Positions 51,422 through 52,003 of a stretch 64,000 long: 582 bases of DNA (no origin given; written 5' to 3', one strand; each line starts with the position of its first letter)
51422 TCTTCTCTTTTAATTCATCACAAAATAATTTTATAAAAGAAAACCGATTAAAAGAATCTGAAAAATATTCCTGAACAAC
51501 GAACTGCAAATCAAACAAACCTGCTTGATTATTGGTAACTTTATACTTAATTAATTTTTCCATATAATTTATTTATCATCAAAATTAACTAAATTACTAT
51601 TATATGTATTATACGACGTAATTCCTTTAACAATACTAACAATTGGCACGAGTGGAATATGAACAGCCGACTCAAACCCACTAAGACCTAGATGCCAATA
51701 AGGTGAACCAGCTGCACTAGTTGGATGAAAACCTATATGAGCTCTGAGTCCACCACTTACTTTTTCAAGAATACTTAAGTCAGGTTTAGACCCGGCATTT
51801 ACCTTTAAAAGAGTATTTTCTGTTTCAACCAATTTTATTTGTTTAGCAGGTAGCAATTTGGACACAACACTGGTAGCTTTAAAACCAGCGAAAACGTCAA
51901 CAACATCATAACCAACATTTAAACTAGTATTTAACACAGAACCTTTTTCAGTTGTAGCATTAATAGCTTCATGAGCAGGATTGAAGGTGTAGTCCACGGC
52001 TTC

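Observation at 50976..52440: RHS C-terminal domain carries a long glycine-zipper segment, suggesting a membrane-depolarising toxin; cognate immunity candidate lacks TM helices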

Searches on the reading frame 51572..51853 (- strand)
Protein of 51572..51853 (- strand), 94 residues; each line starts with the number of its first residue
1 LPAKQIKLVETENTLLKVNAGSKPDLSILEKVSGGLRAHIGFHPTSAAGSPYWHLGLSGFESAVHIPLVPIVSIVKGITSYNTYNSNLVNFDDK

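Call 41: find_homologous_proteins(query=A4, max_evalue=0.01)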
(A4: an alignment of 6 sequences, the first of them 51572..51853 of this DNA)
Query A4 (6 sequences) (94 aa, profile of the alignment): 3 proteins with E <= 0.01 among 969 candidates.
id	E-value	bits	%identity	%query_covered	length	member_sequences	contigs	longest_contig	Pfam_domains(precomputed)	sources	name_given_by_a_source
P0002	2.9e-31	125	100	97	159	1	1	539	-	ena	-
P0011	7.3e-30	121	43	80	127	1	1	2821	-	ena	-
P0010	3.1e-18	83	35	49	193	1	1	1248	-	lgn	-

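Call 47: search_solved_structures(query=A4, max_evalue=10)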
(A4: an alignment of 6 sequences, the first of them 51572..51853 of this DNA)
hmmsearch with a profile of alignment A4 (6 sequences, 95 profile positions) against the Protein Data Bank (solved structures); distinct sequences matched with E-value up to 10: 1.
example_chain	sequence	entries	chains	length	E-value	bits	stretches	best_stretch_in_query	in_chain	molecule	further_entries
1fh1_A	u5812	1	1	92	0.61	13.3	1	5-59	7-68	NODULATION PROTEIN F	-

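Call 84: search_protein_families(library=pfam, alignment_id=A4, max_evalue=10)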
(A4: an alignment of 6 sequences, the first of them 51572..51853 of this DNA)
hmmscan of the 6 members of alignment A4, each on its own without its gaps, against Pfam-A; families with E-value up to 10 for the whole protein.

A. member 1, window:51572-51853:- (94 aa): 2 families
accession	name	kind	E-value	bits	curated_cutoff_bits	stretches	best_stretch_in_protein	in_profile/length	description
PF23022.3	6TM_1st_PGAP2IP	-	0.0092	16.6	27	1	51-87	18-54/156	PGAP2IP, first transmembrane domain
PF05331.17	DUF742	-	0.12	12.7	27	1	7-38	83-113/114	Protein of unknown function (DUF742)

B. families by the number of members that match (of 6 scanned): 2 families
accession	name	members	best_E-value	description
PF23022.3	6TM_1st_PGAP2IP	1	0.0092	PGAP2IP, first transmembrane domain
PF05331.17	DUF742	1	0.12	Protein of unknown function (DUF742)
